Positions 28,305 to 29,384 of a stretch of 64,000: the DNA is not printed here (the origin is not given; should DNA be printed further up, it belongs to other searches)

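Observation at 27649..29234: Tandem paralogs encoding only a signal peptide + carboxypeptidase-regulatory-like domain + TonB-receptor plug, with no beta-barrel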

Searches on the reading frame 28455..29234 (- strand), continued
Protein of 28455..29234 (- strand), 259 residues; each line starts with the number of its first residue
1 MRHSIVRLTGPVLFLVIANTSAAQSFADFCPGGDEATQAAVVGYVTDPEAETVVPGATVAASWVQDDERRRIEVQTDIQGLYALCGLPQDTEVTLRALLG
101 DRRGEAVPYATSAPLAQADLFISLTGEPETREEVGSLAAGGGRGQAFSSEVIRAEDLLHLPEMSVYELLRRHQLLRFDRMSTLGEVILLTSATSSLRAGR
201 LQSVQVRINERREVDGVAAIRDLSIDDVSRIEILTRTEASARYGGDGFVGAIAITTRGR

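Call 44: find_encoding_contigs(protein=P0228, flank=8000, max_places=2)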
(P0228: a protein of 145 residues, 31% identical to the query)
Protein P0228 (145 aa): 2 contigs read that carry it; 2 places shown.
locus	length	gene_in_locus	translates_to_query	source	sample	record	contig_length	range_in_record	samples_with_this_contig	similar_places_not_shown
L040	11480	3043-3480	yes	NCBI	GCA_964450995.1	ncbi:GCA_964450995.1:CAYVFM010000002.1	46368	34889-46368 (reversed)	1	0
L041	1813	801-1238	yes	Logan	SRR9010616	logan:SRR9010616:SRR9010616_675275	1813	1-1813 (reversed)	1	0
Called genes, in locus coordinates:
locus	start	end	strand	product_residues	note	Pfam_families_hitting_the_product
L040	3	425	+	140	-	?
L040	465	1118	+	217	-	PF13521:AAA_28 (faint), PF02223:Thymidylate_kin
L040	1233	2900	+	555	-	PF22694:CtpB_N-like, PF00595:PDZ, PF13180:PDZ_2, PF17820:PDZ_6, PF03572:Peptidase_S41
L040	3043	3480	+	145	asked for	PF07715:Plug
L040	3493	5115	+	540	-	PF05960:DUF885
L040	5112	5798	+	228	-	PF09837:DUF2064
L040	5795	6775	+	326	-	PF00892:EamA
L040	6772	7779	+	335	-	PF06089:Asparaginase_II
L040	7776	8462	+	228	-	PF02627:CMD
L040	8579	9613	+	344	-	PF01018:GTP1_OBG, PF01926:MMR_HSR1, PF02421:FeoB_N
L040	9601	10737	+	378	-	PF02481:DNA_processg_A, PF18306:LDcluster4 (weak), PF17782:WHD_DprA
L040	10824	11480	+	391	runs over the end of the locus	PF00226:DnaJ, PF01556:DnaJ_C, PF00684:DnaJ_CXXCXGXG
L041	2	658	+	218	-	?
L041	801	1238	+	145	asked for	PF07715:Plug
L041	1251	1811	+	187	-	?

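Call 45: find_encoding_contigs(protein=P0241, flank=8000, max_places=2)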
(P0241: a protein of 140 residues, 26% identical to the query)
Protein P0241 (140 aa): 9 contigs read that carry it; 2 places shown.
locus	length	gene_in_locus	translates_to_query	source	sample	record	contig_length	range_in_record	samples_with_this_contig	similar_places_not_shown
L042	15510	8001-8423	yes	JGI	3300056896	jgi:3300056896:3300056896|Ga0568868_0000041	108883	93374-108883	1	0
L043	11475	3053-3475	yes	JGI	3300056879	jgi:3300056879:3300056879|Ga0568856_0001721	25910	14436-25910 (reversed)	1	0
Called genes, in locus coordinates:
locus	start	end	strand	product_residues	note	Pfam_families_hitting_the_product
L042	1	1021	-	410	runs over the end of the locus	-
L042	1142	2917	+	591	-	PF01019:G_glu_transpept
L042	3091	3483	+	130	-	PF08781:DP (faint), PF06133:Com_YlbF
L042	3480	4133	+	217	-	PF01066:CDP-OH_P_transf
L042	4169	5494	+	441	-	PF07994:NAD_binding_5, PF01658:Inos-1-P_synth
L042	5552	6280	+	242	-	PF02223:Thymidylate_kin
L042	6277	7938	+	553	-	PF22694:CtpB_N-like, PF00595:PDZ, PF13180:PDZ_2, PF17820:PDZ_6, PF03572:Peptidase_S41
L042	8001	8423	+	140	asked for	PF07715:Plug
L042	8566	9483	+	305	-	PF00892:EamA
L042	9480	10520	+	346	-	PF06089:Asparaginase_II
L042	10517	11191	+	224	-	PF02627:CMD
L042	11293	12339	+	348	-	PF01018:GTP1_OBG, PF01926:MMR_HSR1, PF02421:FeoB_N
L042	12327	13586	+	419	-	PF02481:DNA_processg_A, PF18306:LDcluster4 (weak)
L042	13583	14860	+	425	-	PF04055:Radical_SAM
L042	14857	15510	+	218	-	?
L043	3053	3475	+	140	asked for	PF07715:Plug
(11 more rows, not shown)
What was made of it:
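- In two genomes these lipoproteins lie directly downstream of a CtpB-like S41 protease within a housekeeping block, far from any TBDR (calls 44, 45).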

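Call 46: find_encoding_contigs(protein=P0243, flank=8000, max_places=2)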
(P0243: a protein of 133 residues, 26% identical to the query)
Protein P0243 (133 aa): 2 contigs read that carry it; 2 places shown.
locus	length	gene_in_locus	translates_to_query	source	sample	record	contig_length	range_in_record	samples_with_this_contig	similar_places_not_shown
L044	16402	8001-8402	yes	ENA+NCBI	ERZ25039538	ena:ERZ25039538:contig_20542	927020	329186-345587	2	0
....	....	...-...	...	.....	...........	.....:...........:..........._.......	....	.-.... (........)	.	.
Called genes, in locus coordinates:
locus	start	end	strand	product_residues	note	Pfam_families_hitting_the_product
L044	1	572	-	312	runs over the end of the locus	PF08811:DUF1800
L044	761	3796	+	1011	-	PF00990:GGDEF, PF13191:AAA_16, PF13401:AAA_22 (faint), PF00515:TPR_1 (faint), PF07719:TPR_2 (faint), PF13424:TPR_12, PF17874:TPR_MalT (weak), PF13424:TPR_12, +3 more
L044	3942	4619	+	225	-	-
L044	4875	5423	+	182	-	-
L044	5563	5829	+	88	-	-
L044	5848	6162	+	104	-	PF00009:GTP_EFTU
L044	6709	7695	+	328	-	PF14492:EFG_III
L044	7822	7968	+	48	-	PF00679:EFG_C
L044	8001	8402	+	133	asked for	-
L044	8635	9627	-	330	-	PF04055:Radical_SAM, PF12544:LAM_C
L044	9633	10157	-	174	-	PF00583:Acetyltransf_1, PF13673:Acetyltransf_10 (weak), PF13508:Acetyltransf_7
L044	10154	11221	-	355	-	PF07478:Dala_Dala_lig_C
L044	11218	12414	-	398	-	PF07478:Dala_Dala_lig_C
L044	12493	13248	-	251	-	PF02511:Thy1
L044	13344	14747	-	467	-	PF01565:FAD_binding_4, PF02913:FAD-oxidase_C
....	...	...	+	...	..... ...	-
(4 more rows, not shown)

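Call 67: find_homologous_proteins(query=P0219, max_evalue=1e-10)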
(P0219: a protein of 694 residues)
Query P0219 (694 aa): 361 proteins with E <= 1e-10 among 8000 candidates; the best 120 are listed.
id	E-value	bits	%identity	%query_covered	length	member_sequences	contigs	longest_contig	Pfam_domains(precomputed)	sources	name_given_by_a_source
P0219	0.0e+0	1513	100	100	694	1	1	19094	PF13715.13,PF07715.21,PF17802.8,PF13620.13,PF22904.4,PF17210.10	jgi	jgi:hypothetical protein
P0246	0.0e+0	1218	82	97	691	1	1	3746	PF13715.13,PF07715.21,PF17802.8,PF13620.13,PF22904.4,PF17210.10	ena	-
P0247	0.0e+0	1175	79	97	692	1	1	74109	PF13715.13,PF07715.21,PF17802.8,PF13620.13,PF22904.4,PF17210.10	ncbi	ncbi:MAG TPA: carboxypeptidase regulatory-like domain-containing protein [Longimicrobium sp.]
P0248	0.0e+0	1141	75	97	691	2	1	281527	PF13715.13,PF07715.21,PF13620.13,PF22904.4,PF17210.10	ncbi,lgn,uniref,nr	ncbi:carboxypeptidase regulatory-like domain-containing protein [Longimicrobium sp.]|uniref:carboxyp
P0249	0.0e+0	1082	72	96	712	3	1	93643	PF13715.13,PF07715.21,PF13620.13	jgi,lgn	jgi:hypothetical protein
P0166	7.7e-146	505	43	97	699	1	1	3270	PF13715.13,PF13620.13,PF17210.10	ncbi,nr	ncbi:MAG TPA: carboxypeptidase regulatory-like domain-containing protein [Longimicrobiaceae bacteriu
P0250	5.5e-144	499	42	97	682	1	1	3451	PF13715.13,PF11974.15,PF13620.13,PF09430.17,PF22904.4,PF17210.10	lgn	-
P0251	2.6e-142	494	41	97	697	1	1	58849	PF13715.13,PF13620.13,PF17210.10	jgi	jgi:hypothetical protein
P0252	9.0e-129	449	47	71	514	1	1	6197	PF13715.13,PF13620.13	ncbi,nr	ncbi:MAG: hypothetical protein JWM27_2781, partial [Gemmatimonadetes bacterium]|nr:hypothetical prot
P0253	1.2e-117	412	44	76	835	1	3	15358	PF13715.13,PF07715.21,PF17802.8,PF13620.13,PF09430.17,PF22904.4,PF17210.10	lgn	-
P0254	2.8e-116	408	44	72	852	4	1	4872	PF10670.16,PF13715.13,PF17802.8,PF13620.13,PF09430.17,PF22904.4,PF17210.10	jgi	jgi:hypothetical protein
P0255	2.9e-116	408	42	72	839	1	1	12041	PF13715.13,PF17802.8,PF13620.13,PF09430.17,PF22904.4,PF17210.10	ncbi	ncbi:MAG: carboxypeptidase regulatory-like domain-containing protein [Longimicrobiaceae bacterium]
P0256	2.2e-115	405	40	97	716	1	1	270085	PF13715.13,PF07715.21,PF07210.19,PF13620.13,PF09430.17,PF22904.4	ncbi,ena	-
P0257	5.3e-115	403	43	76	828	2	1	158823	PF13715.13,PF07715.21,PF14686.13,PF15976.12,PF17802.8,PF13620.13,PF09430.17,PF22904.4,PF17210.10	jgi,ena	-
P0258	1.4e-113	399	44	72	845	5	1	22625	PF13715.13,PF17802.8,PF13620.13,PF22904.4,PF17210.10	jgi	jgi:hypothetical protein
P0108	1.8e-106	375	40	82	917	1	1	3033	PF13715.13,PF07715.21,PF07210.19,PF17802.8,PF13620.13,PF09430.17,PF22904.4,PF17210.10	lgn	-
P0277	7.5e-103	363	42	76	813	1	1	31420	PF13715.13,PF07715.21,PF13620.13,PF09430.17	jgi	jgi:hypothetical protein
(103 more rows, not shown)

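Call 68: find_encoding_contigs(protein=P0257, flank=10000, max_places=1)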
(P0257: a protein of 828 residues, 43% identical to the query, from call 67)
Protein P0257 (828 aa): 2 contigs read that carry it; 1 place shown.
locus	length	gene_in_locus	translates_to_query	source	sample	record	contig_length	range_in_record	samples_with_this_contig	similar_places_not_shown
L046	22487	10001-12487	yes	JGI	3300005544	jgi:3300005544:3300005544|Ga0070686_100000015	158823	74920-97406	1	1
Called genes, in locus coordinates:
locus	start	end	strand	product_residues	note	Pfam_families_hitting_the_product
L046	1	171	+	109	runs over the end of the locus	PF13560:HTH_31 (weak), PF01381:HTH_3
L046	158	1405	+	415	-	PF13657:Couple_hipA, PF07804:HipA_C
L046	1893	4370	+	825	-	PF10670:DUF4198 (faint), PF13620:CarboxypepD_reg, PF17210:SdrD_B (faint), PF09430:EMC7_beta-sandw (faint), PF13620:CarboxypepD_reg, PF13715:CarbopepD_reg_2, PF13620:CarboxypepD_reg, PF07715:Plug, +1 more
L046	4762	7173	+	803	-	PF13620:CarboxypepD_reg, PF17210:SdrD_B (faint), PF13620:CarboxypepD_reg, PF13715:CarbopepD_reg_2 (weak), PF13620:CarboxypepD_reg, PF07715:Plug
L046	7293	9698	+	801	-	PF13620:CarboxypepD_reg, PF15976:CooC_C (faint), PF13620:CarboxypepD_reg, PF13715:CarbopepD_reg_2 (weak), PF13620:CarboxypepD_reg, PF07715:Plug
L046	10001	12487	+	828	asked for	PF13620:CarboxypepD_reg, PF15976:CooC_C (faint), PF17210:SdrD_B (faint), PF17802:SpaA (faint), PF13620:CarboxypepD_reg, PF13715:CarbopepD_reg_2, PF13620:CarboxypepD_reg (weak), PF13620:CarboxypepD_reg, +4 more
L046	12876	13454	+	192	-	PF03713:DUF305 (faint), PF13628:DUF4142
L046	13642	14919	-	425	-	PF00871:Acetate_kinase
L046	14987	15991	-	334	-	-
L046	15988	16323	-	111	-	-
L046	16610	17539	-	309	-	PF01510:Amidase_2, PF01471:PG_binding_1 (weak)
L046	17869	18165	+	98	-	PF07498:Rho_N (weak)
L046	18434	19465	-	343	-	PF00941:FAD_binding_5, PF03450:CO_deh_flav_C (weak)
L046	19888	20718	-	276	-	PF00072:Response_reg, PF04397:LytTR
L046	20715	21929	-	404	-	PF06580:His_kinase, PF02518:HATPase_c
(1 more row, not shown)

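Call 69: find_encoding_contigs(protein=P0248, flank=10000, max_places=1)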
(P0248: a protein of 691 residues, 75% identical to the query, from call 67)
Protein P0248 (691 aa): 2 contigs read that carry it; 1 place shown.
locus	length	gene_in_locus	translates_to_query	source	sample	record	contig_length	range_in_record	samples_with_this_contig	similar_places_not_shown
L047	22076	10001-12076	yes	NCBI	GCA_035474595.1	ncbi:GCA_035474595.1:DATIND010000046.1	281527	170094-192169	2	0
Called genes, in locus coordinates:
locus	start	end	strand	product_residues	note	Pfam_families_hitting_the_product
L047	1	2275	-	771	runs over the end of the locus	PF00278:Orn_DAP_Arg_deC (weak), PF15632:ATPgrasp_Ter (weak), PF02784:Orn_Arg_deC_N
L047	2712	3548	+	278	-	PF20613:HipA_2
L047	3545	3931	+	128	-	PF11236:DUF3037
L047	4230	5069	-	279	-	-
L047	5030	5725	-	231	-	PF12146:Hydrolase_4 (faint), PF01738:DLH (weak), PF20408:Abhydrolase_11, PF12695:Abhydrolase_5 (weak)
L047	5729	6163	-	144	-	PF13302:Acetyltransf_3 (weak), PF00583:Acetyltransf_1, PF13673:Acetyltransf_10 (weak), PF13527:Acetyltransf_9 (weak), PF13508:Acetyltransf_7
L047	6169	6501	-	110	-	PF01035:DNA_binding_1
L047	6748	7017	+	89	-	-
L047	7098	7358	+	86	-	-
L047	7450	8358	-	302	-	PF00903:Glyoxalase, PF18029:Glyoxalase_6 (faint), PF00903:Glyoxalase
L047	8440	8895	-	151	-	PF07681:DoxX, PF04173:DoxD (weak)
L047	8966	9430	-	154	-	PF12802:MarR_2, PF01047:MarR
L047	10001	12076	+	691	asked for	PF13620:CarboxypepD_reg, PF22904:NOMO1-like_2nd (faint), PF17210:SdrD_B (faint), PF13620:CarboxypepD_reg, PF13715:CarbopepD_reg_2, PF13620:CarboxypepD_reg, PF07715:Plug (weak)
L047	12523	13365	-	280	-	-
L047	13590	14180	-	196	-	-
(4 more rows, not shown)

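Call 70: find_encoding_contigs(protein=P0277, flank=10000, max_places=1)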
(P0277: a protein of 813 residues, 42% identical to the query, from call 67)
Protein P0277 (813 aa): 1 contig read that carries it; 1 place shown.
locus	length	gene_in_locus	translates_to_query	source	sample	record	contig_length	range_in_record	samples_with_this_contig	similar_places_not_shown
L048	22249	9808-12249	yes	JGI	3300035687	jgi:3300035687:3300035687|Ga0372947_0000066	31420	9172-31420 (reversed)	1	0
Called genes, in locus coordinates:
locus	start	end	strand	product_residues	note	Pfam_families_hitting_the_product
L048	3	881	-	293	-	?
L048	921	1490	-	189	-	PF00383:dCMP_cyt_deam_1, PF14437:MafB19-deam (weak)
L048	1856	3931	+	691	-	PF00989:PAS, PF08448:PAS_4, PF13188:PAS_8 (faint), PF08447:PAS_3, PF00990:GGDEF, PF00563:EAL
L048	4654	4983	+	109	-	PF13560:HTH_31 (weak), PF01381:HTH_3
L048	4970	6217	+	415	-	PF13657:Couple_hipA, PF07804:HipA_C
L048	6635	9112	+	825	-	PF13620:CarboxypepD_reg, PF17210:SdrD_B (faint), PF22904:NOMO1-like_2nd (faint), PF09430:EMC7_beta-sandw (faint), PF13620:CarboxypepD_reg, PF13715:CarbopepD_reg_2, PF13620:CarboxypepD_reg, PF07715:Plug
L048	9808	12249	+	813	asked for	PF13620:CarboxypepD_reg, PF13715:CarbopepD_reg_2 (faint), PF09430:EMC7_beta-sandw (faint), PF13620:CarboxypepD_reg, PF07715:Plug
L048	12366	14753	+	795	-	PF13620:CarboxypepD_reg, PF13715:CarbopepD_reg_2 (faint), PF09430:EMC7_beta-sandw (faint), PF13620:CarboxypepD_reg, PF07715:Plug (weak)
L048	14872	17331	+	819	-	PF13620:CarboxypepD_reg, PF13715:CarbopepD_reg_2 (faint), PF15976:CooC_C (faint), PF17210:SdrD_B (faint), PF13620:CarboxypepD_reg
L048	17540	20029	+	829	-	PF00775:Dioxygenase_C (faint), PF13620:CarboxypepD_reg, PF15976:CooC_C (faint), PF17802:SpaA (faint), PF13620:CarboxypepD_reg, PF13715:CarbopepD_reg_2, PF13620:CarboxypepD_reg, PF07715:Plug (weak), +4 more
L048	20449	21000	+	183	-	PF13628:DUF4142, PF03713:DUF305 (weak)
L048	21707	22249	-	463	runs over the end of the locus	PF00871:Acetate_kinase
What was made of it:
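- The Longimicrobiaceae relatives form arrays of 4-5 paralogues (calls 68, 70).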

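Call 76: search_protein_families(library=pfam, proteins=[L037:6477-7802:+, L037:9220-10236:-, L037:10238-12232:-, L037:12432-15113:+], max_evalue=0.001)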
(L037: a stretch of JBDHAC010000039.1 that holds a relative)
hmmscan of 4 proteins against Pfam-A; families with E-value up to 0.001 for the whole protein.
L037:6477-7802:+ (441 aa): 6 families
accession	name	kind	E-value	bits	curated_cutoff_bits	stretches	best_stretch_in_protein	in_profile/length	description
PF07992.20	Pyr_redox_2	-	1.1e-52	179.8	26.1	1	17-333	2-291/291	Pyridine nucleotide-disulphide oxidoreductase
PF00070.33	Pyr_redox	-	3.3e-13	50.4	22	1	169-251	1-69/82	Pyridine nucleotide-disulphide oxidoreductase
PF22366.1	NDH2_C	-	7e-07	29.8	27.7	1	357-413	2-59/62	NDH2 C-terminal domain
PF13450.12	NAD_binding_8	-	1.5e-06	28.8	21.9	1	20-48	1-29/68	NAD(P)-binding Rossmann-like domain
PF01266.30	DAO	-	4.1e-05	23.7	27.9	1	17-47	1-31/353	FAD dependent oxidoreductase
PF01494.25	FAD_binding_3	-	0.00021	21.1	22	0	17-49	3-35/349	FAD binding domain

L037:9220-10236:- (338 aa): 12 families
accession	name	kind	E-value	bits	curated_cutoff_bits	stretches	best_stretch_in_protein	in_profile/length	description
PF08241.18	Methyltransf_11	-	1e-22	81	21.2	1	65-162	1-95/95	Methyltransferase domain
PF13649.12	Methyltransf_25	-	2.6e-22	79.7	27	1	64-158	1-97/97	Methyltransferase domain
PF13847.12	Methyltransf_31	-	4.9e-22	78.6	27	1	61-166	4-113/145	Methyltransferase domain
PF08242.18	Methyltransf_12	-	1.4e-14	55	30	1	65-160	1-98/98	Methyltransferase domain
PF13489.12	Methyltransf_23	-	2.1e-13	50.8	27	1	59-170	21-124/164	Methyltransferase domain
PF01209.24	Ubie_methyltran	-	4e-11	43.2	20.1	1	57-162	44-151/233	ubiE/COQ5 methyltransferase family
PF08003.17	Methyltransf_9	-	1.9e-10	40.6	23.8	1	56-162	111-217/315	Protein of unknown function (DUF1698)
PF02353.26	CMAS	-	1.8e-06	27.9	27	1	52-172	58-174/273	Mycolic acid cyclopropane synthetase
PF05175.20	MTS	-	3.6e-06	27.2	23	1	60-130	31-101/170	Methyltransferase small domain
PF07021.18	MetW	-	0.00028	21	21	1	61-166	14-111/193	Methionine biosynthesis protein MetW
PF01728.25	FtsJ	-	0.00044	20.7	24.1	1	60-120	21-82/181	FtsJ-like methyltransferase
PF06325.19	PrmA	-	0.00063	19.8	22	1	61-112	162-212/296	Ribosomal protein L11 methyltransferase (PrmA)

L037:10238-12232:- (664 aa): 4 families
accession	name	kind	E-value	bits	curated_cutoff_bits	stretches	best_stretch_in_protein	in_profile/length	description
PF16861.10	Carbam_trans_C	-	5.1e-51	173.1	27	1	463-633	1-168/170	Carbamoyltransferase C-terminus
PF02543.21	Carbam_trans_N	-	8.8e-33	114.6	24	1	68-408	10-346/346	Carbamoyltransferase N-terminus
PF00814.31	TsaD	-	1.3e-07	32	24.8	1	202-383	82-238/264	tRNA N6-adenosine threonylcarbamoyltransferase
PF22521.2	HypF_C_2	-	0.00091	19.5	27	0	316-405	147-240/241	Carbamoyltransferase, Kae1-like Domain, second subdomain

L037:12432-15113:+ (893 aa): 5 families
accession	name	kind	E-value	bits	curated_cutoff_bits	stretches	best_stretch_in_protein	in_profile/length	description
PF02738.23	MoCoBD_1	-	1.9e-75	253.6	27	1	330-572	6-244/244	Molybdopterin cofactor-binding domain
PF20256.3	MoCoBD_2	-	1.2e-36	127.1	27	1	587-825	4-283/283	Molybdopterin cofactor-binding domain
PF01799.25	Fer2_2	-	7.7e-23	80.9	30.3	1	75-146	1-74/75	[2Fe-2S] binding domain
PF01315.27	Ald_Xan_dh_C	-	1.4e-19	70.9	31.3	1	202-302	2-103/110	Aldehyde oxidase and xanthine dehydrogenase, a/b hammerhead domain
PF13085.11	Fer2_3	-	3.7e-05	24.1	27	1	14-78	22-88/107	2Fe-2S iron-sulfur cluster binding domain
